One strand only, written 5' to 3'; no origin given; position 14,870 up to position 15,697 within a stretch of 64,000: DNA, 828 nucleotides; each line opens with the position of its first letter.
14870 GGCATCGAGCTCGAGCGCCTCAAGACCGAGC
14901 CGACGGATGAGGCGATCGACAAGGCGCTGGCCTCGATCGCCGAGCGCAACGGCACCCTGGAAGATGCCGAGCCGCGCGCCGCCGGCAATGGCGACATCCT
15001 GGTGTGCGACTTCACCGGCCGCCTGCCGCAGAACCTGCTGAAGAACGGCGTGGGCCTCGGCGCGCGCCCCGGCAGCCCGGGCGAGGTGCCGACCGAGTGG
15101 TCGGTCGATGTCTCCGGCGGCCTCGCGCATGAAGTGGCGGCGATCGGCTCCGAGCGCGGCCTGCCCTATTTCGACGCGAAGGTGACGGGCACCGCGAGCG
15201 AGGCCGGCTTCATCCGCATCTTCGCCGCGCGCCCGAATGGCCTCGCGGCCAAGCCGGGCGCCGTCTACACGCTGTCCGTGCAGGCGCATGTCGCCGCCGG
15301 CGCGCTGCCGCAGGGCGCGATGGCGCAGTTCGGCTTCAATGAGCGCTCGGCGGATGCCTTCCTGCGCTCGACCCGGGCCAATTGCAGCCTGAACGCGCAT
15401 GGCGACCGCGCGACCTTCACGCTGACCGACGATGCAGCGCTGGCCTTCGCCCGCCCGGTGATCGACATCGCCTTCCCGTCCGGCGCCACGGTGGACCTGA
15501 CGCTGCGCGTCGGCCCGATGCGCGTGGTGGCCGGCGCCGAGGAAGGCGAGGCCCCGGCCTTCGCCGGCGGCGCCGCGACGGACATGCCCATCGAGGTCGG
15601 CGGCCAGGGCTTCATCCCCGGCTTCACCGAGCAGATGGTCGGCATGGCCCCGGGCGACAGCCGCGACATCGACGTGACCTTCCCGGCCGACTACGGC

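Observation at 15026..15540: Trigger factor with a ~170-aa foreign beta-sandwich-like domain inserted in the FKBP PPIase domain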

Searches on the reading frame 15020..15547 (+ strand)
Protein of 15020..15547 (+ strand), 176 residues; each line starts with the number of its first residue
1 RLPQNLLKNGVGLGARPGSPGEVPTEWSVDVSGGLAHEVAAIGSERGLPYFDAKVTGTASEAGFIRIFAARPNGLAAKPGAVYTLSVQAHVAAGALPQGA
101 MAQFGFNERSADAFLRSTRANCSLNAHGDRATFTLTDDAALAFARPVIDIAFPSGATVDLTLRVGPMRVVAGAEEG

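Call 3: search_protein_families(library=pfam, proteins=[window:15026-15540:+], max_evalue=1)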
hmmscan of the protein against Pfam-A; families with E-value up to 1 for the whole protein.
window:15026-15540:+ (171 aa): 0 families

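Call 4: search_protein_families(library=ncbifam, proteins=[window:15026-15540:+], max_evalue=1)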
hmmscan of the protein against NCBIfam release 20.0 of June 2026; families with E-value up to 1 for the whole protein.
window:15026-15540:+ (171 aa): 0 families

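Call 6: find_homologous_proteins(query=window:15026-15540:+, max_evalue=0.001)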
Query window:15026-15540:+ (171 aa): 3 proteins with E <= 0.001 among 604 candidates.
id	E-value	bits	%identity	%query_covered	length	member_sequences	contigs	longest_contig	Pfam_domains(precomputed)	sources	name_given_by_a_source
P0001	4.6e-25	107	72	44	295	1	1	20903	PF05697.19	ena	-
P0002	1.4e-23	102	63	51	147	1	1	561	-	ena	-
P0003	4.6e-11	61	93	23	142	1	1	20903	-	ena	-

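Call 9: find_encoding_contigs(protein=P0001, flank=6000, max_places=4)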
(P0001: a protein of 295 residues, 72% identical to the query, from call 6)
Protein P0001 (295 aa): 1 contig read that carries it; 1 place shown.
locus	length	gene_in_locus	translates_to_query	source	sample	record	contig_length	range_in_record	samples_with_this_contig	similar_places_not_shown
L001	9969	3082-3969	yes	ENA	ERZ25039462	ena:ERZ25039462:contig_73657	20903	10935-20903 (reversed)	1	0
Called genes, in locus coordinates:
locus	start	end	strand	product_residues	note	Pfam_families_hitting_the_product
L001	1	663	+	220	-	?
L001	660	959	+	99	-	-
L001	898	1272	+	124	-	-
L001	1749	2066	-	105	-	-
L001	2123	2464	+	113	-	-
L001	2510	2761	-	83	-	PF09939:DUF2171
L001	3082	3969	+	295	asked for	PF05697:Trigger_N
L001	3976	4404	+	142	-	-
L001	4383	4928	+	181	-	PF05698:Trigger_C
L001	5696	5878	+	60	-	-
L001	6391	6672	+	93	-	-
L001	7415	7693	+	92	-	PF13458:Peripla_BP_6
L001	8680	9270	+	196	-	PF13458:Peripla_BP_6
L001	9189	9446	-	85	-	-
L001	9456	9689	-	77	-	-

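Call 14: search_protein_representatives(protein=window:15026-15540:+)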
Query: 171 residues. Proteins with E-value up to 0.001 (for the whole library): 2228; up to 1e-10: 475; up to 1e-30: 16. The best 150 are listed.
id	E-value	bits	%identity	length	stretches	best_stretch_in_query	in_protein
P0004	3.2e-56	206.2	29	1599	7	2-164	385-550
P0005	2.4e-53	196.9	30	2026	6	3-170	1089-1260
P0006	5.8e-42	159.8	29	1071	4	3-165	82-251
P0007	7.0e-40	153.1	51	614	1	1-171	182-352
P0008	8.1e-40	152.8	51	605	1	1-170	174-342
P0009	4.7e-38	147.1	30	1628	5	3-170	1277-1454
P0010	3.5e-35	137.8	29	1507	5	3-170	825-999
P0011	2.9e-34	134.8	30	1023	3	6-162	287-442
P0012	8.4e-33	130.0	30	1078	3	2-167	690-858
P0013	9.3e-33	129.9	31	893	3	1-167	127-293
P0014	3.0e-32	128.2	30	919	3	3-166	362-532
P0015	4.8e-32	127.6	45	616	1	3-170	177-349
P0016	2.2e-31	125.4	34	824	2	3-166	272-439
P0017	2.8e-31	125.1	32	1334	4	3-170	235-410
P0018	5.1e-31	124.2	31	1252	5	3-164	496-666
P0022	1.9e-29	119.2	32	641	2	3-170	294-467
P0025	2.3e-28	115.6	34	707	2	3-170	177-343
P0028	2.0e-27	112.6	31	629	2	1-167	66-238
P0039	3.0e-25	105.5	39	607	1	3-171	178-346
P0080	3.4e-19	85.8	28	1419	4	3-163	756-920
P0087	9.2e-19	84.4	37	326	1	3-165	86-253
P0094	4.0e-18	82.3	41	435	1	6-164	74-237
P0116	9.4e-17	77.8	35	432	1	3-170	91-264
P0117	9.4e-17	77.8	38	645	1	1-170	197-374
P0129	7.9e-16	74.8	34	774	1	3-170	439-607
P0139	2.5e-15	73.2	38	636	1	3-167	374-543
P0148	3.3e-15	72.8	33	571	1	3-169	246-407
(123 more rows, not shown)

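Call 15: search_protein_families(library=pfam, proteins=[P0004, P0006, P0013, P0022, P0025, P0028, P0087, P0094, P0116], max_evalue=0.01)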
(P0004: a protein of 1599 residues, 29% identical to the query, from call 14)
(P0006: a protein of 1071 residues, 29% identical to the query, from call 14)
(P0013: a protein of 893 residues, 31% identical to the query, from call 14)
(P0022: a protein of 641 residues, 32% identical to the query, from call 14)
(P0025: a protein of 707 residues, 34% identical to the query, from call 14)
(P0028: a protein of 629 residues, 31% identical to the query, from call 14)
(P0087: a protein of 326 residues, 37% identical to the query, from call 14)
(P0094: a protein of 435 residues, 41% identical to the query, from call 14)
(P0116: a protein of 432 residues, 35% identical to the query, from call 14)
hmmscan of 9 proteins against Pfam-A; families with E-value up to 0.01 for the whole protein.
P0004 (1599 aa): 0 families

P0006 (1071 aa): 1 family
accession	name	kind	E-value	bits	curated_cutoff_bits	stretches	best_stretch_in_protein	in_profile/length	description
PF13385.13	Laminin_G_3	-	0.0026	18.4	27.6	1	949-1067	34-151/151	Concanavalin A-like lectin/glucanases superfamily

P0013 (893 aa): 0 families

P0022 (641 aa): 0 families

P0025 (707 aa): 0 families

P0028 (629 aa): 0 families

P0087 (326 aa): 0 families

P0094 (435 aa): 0 families

P0116 (432 aa): 0 families

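Call 16: search_protein_families(library=phrogs, proteins=[window:15026-15540:+, P0006, P0013, P0022, P0025, P0028, P0087, P0094, P0116], max_evalue=0.01)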
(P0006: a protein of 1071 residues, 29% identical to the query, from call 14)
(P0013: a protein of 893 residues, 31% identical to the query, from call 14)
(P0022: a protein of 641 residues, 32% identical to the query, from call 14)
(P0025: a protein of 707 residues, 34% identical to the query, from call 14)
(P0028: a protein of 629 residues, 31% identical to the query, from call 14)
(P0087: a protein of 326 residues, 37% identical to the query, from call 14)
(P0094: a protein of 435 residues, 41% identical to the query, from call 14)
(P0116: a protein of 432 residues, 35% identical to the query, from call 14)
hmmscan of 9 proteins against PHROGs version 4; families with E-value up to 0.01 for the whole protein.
window:15026-15540:+ (171 aa): 0 families

P0006 (1071 aa): 3 families
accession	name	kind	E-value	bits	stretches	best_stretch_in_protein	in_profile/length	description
phrog_5939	-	tail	1.3e-27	97.6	2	712-1070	408-761/801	tail protein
phrog_1419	-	tail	1.6e-10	40.8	1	413-473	574-636/793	tail protein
phrog_5983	-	tail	7.3e-10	40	1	765-900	70-205/300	tail protein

P0013 (893 aa): 3 families
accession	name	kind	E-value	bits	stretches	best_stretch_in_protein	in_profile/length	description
phrog_5939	-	tail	5.9e-22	78.9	1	716-893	577-763/801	tail protein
phrog_1419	-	tail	6.4e-08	32.2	1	713-886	606-788/793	tail protein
phrog_5983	-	tail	1.8e-05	25.6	0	420-530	91-210/300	tail protein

P0022 (641 aa): 2 families
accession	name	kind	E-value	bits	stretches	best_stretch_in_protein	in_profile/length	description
phrog_5939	-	tail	9.6e-40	137.8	1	275-640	399-761/801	tail protein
phrog_11600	-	unknown function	0.00023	21.6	1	328-497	117-301/343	-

P0025 (707 aa): 2 families
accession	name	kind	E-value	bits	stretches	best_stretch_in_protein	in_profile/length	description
phrog_22177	-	unknown function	2.6e-11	44.4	2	198-441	73-321/469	-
phrog_5939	-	tail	1.4e-09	38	1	504-699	552-757/801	tail protein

P0028 (629 aa): 2 families
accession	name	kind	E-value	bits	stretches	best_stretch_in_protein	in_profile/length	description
phrog_5939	-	tail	2.2e-43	149.8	2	258-628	396-761/801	tail protein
phrog_1419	-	tail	2.3e-07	30.4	1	270-480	431-644/793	tail protein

P0087 (326 aa): 2 families
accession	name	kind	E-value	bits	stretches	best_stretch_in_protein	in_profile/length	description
phrog_5939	-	tail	1.8e-09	37.7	1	44-282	369-609/801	tail protein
phrog_1419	-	tail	7.6e-06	25.4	0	40-92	395-447/793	tail protein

P0094 (435 aa): 2 families
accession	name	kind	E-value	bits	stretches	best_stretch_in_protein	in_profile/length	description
phrog_5939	-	tail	1.6e-14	54.4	1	23-416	365-759/801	tail protein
phrog_1419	-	tail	2.2e-05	23.9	1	30-155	402-512/793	tail protein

P0116 (432 aa): 3 families
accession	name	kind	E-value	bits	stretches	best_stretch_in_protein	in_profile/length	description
phrog_5939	-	tail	6.8e-45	154.8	1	25-431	357-761/801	tail protein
phrog_1419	-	tail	7.2e-11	42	1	37-426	398-788/793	tail protein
phrog_11600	-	unknown function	5.2e-07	30.4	1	161-281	155-288/343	-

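Call 28: search_dna_similar(query=window:15026-15540:+, collection=phages, mode=protein, max_evalue=0.001, max_rows=25)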
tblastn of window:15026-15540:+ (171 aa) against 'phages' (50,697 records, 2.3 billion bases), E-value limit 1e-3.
Records with a match: 2; places in all: 2; records where one place covers at least 80% of the query: 2.
Best place of each record, by identity: <60% 2.
By first word of the organism name: Azospirillum 2.
By host as written in the record: Azospirillum brasilense Cd 2.
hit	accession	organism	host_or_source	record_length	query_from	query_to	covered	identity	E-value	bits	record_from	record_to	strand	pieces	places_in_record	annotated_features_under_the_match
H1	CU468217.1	Azospirillum phage Cd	Azospirillum brasilense Cd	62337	3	163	94%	27.8%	2e-4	46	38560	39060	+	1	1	49: hypothetical protein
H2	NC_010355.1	Azospirillum phage Cd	Azospirillum brasilense Cd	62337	3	163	94%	27.8%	2e-4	46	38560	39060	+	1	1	49: tail protein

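Call 29: get_annotated_region(hit=H2, flank=9000)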
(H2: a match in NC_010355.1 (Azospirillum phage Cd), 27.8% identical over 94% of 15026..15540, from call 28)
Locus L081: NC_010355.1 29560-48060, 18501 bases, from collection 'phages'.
description: Azospirillum phage Cd, complete genome.
organism: Azospirillum phage Cd (NCBI taxid 467481)
taxonomy: Viruses; Duplodnaviria; Heunggongvirae; Uroviricota; Caudoviricetes
host: Azospirillum brasilense Cd; source: -; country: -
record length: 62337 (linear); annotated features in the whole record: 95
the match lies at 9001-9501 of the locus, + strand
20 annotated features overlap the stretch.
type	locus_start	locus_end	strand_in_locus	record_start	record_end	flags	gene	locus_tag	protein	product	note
CDS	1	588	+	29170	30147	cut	43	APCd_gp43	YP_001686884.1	anti-repressor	similar to EcolE_01003641 [Escherichia coli E24377A]; unknown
CDS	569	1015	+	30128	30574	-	44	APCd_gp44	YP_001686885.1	hypothetical protein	similar to XautDRAFT_4299 [Xanthobacter autotrophicus Py2]; unknown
CDS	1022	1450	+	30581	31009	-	45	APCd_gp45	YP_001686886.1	hypothetical protein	unknown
CDS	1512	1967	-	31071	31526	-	46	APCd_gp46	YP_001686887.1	hypothetical protein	unknown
CDS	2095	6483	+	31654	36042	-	47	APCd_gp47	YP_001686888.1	hypothetical protein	unknown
CDS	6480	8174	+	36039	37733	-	48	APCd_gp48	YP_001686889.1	hypothetical protein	unknown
CDS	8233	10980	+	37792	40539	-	49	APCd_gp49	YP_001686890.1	tail protein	similar to Streptococcus pneumoniae. Cell wall surface anchor family protein [Dictyostelium discoideum]; unknown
CDS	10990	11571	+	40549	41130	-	50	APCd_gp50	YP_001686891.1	virion structural protein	similar to tail fiber protein, putative [Polaromonas sp. JS666]; Structural component of the tail fiber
CDS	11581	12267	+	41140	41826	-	51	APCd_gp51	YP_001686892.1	DUF4376 domain-containing protein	similar to hypothetical cytosolic protein [Syntrophus aciditrophicus SB]; unknown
CDS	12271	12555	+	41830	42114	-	52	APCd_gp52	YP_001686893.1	hypothetical protein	unknown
CDS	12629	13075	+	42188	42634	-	53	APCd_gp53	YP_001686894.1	endolysin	similar to Phage-related lysozyme [Magnetospirillum magneticum AMB-1]; Endolysins and autolysins are found in viruses ...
CDS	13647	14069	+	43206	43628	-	54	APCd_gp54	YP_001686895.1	hypothetical protein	unknown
CDS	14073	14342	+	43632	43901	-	55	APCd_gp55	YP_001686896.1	hypothetical protein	unknown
CDS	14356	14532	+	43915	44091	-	56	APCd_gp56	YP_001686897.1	hypothetical protein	unknown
CDS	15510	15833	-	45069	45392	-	57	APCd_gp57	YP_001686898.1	plasmid antitoxin with HTH domain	similar to Helix-turn-helix motif [Geobacter uraniumreducens Rf4]; sequence-specific DNA binding. Helix-turn-helix type ...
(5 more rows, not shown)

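Call 34: search_solved_structures(query=A1, max_evalue=10, show_alignments=2)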
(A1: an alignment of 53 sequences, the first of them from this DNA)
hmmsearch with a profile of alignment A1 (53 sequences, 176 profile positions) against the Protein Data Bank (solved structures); distinct sequences matched with E-value up to 10: 12.
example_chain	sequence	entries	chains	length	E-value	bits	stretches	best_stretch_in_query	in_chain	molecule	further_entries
6i39_A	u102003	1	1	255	6.9e-05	26.1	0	136-162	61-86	v31Pizza6-AYW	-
6i3a_A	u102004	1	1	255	8.3e-05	25.9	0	136-162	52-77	v22Pizza6-AYW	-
4xuo_A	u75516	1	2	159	0.019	18.2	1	76-124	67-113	Endo-1,4-beta-xylanase C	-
8xx0_B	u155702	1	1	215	0.033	17.4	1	48-106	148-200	SPE7 immunoglobulin E F(ab')2 light chain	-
4xup_A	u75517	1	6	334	0.058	16.6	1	77-124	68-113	Endo-1,4-beta-xylanase C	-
2ntf_L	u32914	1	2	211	0.081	16.1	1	48-106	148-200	Murine Antibody Fab RS2-1G9 Lambda Light Chain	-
2op4_L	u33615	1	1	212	0.092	16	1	48-106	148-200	Murine Antibody Fab RS2-1G9 Lambda Light Chain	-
5e7t_B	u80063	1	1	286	0.18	15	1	71-175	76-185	Minor structural protein 5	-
2d74_A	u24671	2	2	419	0.46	13.7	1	9-43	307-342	Translation initiation factor 2 gamma subunit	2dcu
1nfd_E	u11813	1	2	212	0.97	12.6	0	59-108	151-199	H57 FAB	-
1kk0_A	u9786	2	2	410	1.1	12.5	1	9-43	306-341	eIF2gamma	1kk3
1kjz_A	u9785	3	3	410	1.1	12.5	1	9-43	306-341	eIF2gamma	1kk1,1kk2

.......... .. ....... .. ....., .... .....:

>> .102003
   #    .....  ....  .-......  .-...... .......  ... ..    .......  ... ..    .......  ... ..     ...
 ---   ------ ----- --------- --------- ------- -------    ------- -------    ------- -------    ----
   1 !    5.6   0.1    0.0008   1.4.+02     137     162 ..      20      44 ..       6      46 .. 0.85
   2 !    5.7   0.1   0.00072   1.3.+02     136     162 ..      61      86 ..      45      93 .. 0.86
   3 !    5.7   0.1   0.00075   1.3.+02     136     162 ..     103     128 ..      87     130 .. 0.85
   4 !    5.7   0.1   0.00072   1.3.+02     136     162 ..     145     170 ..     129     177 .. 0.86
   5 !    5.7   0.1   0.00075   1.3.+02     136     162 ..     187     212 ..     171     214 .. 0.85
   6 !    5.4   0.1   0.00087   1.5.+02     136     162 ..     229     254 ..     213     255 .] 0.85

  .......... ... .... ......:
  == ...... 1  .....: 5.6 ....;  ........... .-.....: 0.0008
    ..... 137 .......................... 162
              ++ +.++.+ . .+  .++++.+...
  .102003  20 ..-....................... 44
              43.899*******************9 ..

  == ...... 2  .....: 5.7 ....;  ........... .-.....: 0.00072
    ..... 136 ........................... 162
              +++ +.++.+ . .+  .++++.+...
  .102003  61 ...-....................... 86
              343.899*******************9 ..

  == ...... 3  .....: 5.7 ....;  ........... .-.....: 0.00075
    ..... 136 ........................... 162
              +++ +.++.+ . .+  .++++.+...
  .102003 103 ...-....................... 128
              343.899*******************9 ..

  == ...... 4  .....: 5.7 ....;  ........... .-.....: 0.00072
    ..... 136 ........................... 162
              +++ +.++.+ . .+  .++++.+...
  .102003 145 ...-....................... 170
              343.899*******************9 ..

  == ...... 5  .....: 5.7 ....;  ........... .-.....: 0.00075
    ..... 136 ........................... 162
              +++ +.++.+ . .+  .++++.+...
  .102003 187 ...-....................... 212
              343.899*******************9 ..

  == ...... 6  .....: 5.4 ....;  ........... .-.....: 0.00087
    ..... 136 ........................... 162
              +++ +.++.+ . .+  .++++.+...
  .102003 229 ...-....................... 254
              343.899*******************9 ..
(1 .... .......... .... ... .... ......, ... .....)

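Call 36: find_homologous_proteins(query=A1, max_evalue=0.00001)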
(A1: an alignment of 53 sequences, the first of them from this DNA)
Query A1 (53 sequences) (171 aa, profile of the alignment): 2 proteins with E <= 0.00001 among 8000 candidates.
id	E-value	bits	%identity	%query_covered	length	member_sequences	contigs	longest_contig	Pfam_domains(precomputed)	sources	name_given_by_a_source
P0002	1.7e-14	72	63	51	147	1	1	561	-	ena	-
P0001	8.2e-13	67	72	44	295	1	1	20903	PF05697.19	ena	-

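Call 45: predict_structure(alignment_id=A2)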
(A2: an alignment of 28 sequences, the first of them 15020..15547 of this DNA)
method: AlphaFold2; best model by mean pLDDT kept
length: 176 residues; sequences in the alignment: 28
mean_pLDDT: 95.2   pTM: 0.89
mean pLDDT of the five models: 95.2, 86.6, 86.4, 84.9, 83.2
residues with pLDDT >= 90: 162; 70-90: 9; 50-70: 4; < 50: 1
segments of 3 or more residues with pLDDT < 50: none
pLDDT, mean of each block of 10 residues (from residue 1): 86 93 96 97 95 97 96 97 97 97 98 98 93 98 99 98 97 74
secondary structure, 60 per line:
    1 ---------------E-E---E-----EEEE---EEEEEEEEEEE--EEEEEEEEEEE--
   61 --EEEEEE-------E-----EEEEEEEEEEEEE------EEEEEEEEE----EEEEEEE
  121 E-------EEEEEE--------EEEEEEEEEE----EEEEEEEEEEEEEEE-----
elements in order: E28-31 E35-45 E48-58 E63-68 E82-94 E101-109 E114-121 E129-134 E143-152 E157-171

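Call 48: fold_search(model_id=the predicted structure, library=pdb)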
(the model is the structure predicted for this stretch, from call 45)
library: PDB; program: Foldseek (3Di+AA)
matches with E <= 10: 1463; with E <= 0.001: 78
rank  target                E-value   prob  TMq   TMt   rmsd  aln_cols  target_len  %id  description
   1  2y64_A                4.6e-06  1.00  0.54  0.56   5.3       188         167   17  Xylopentaose binding mutated (X-2 L110F) CBM4-2 Carbohydrate Binding Module from a Thermostable Rhodothermus marinus X (released 2012-03-07)
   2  1gui_A                4.6e-06  1.00  0.43  0.47   5.8       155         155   19  CBM4 structure and function (released 2002-09-26)
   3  3jxs_A                6.6e-06  1.00  0.53  0.55   5.7       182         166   19  Crystal structure of XG34, an evolved xyloglucan binding CBM (released 2009-10-27)
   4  4bj0_A                9.4e-06  1.00  0.50  0.53   5.7       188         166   15  Xyloglucan binding module (CBM4-2 X2-L110F) in complex with branched xyloses (released 2014-04-23)
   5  2y6j                  1.2e-05  1.00  0.53  0.55   5.7       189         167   16  X-2 engineered mutated CBM4-2 Carbohydrate Binding Module from a Thermostable Rhodothermus marinus Xylanase (released 2012-03-07)
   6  1k42_MODEL_1_A        1.2e-05  1.00  0.49  0.50   5.9       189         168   16  The Solution Structure of the CBM4-2 Carbohydrate Binding Module from a Thermostable Rhodothermus marinus Xyla (released 2002-05-29)
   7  3k4z_A                1.4e-05  1.00  0.51  0.36   7.4       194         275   14  Crystal Structure of the Cellulosomal CBM4 from Clostridium thermocellum Cellulase CbhA (released 2010-07-28)
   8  2y6k_A                1.6e-05  1.00  0.55  0.57   5.2       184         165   17  Xylotetraose bound to X-2 engineered mutated CBM4-2 Carbohydrate Binding Module from a Thermostable Rhodothermus marin (released 2012-03-07)
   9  3p6b_A                1.8e-05  1.00  0.54  0.52   5.5       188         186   13  The crystal structure of CelK CBM4 from Clostridium thermocellum (released 2011-08-24)
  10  2zey_B                4.2e-05  1.00  0.48  0.56   5.7       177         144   16  Family 16 carbohydrate binding module (released 2008-03-04)
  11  4xup_C                4.2e-05  1.00  0.52  0.56   6.0       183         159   12  Structure of the N-terminal CBM22-1-CBM22-2 tandem domain from Paenibacillus barcinonensis Xyn10C (released 2015-06-03)
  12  6r31_A                4.2e-05  1.00  0.47  0.48   7.3       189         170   13  Family 11 Carbohydrate-Binding Module from Clostridium thermocellum in complex with beta-1,3-1,4-mixed-linked tetrasac (released 2020-02-05)
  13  3oea_A                4.4e-05  1.00  0.47  0.55   6.0       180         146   14  Crystal structure of the Q121E mutants of C.polysaccharolyticus CBM16-1 bound to cellopentaose (released 2010-08-25)
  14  2c26                  4.9e-05  1.00  0.53  0.40   4.2       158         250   16  Structural basis for the promiscuous specificity of the carbohydrate- binding modules from the beta-sandwich super famil (released 2005-10-18)
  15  2xom_A                4.9e-05  1.00  0.38  0.43   6.3       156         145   10  Atomic resolution structure of TmCBM61 in complex with beta-1,4- galactotriose (released 2010-09-08)
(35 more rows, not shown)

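Call 49: fold_search(model_id=the predicted structure, library=viral)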
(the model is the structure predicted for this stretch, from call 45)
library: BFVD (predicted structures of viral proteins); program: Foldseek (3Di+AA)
matches with E <= 10: 1702; with E <= 0.001: 248
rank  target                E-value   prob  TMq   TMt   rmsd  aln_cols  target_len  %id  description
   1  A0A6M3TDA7            1.2e-07  1.00  0.69  0.40   4.9       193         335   14  (no name in the UniProt tables at hand)
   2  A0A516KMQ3            1.5e-07  1.00  0.58  0.23   5.0       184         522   15  Putative pectate lyase protein [Bacillus phage vB_BmeM-Goe8]
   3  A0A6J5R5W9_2          7.6e-07  1.00  0.62  0.15   5.0       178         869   13  Uncharacterized protein [uncultured Caudovirales phage]
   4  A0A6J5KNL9            9.4e-07  1.00  0.78  0.14   3.3       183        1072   20  Uncharacterized protein [uncultured Caudovirales phage]
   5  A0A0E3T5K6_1          1.2e-06  1.00  0.52  0.12   8.5       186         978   13  Tail fiber [Bacillus phage Stills]
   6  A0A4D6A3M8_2          1.3e-06  1.00  0.55  0.10   4.8       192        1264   19  (no name in the UniProt tables at hand)
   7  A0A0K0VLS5            1.3e-06  1.00  0.47  0.14   5.4       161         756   18  Tail fiber protein [Klebsiella phage KLPN1]
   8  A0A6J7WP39            1.6e-06  1.00  0.66  0.19   4.8       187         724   10  Uncharacterized protein [uncultured Caudovirales phage]
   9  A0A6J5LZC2            1.7e-06  1.00  0.60  0.36   5.7       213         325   13  Uncharacterized protein [uncultured Caudovirales phage]
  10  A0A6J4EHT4            2.0e-06  1.00  0.54  0.25   6.7       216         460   13  (no name in the UniProt tables at hand)
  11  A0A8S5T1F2            2.3e-06  1.00  0.48  0.11   6.1       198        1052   14  Tail protein [Siphoviridae sp. cteEJ17]
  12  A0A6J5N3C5            2.8e-06  1.00  0.53  0.18   7.4       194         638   12  Peptidase S74 domain-containing protein [uncultured Caudovirales phage]
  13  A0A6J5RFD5            2.9e-06  1.00  0.60  0.23   4.8       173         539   16  Baseplate protein J-like [uncultured Caudovirales phage]
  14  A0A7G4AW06            3.3e-06  1.00  0.46  0.10   5.7       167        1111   15  Minor tail protein [Streptomyces phage Coruscant]
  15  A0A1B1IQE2            4.4e-06  1.00  0.54  0.17   5.4       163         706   16  (no name in the UniProt tables at hand)
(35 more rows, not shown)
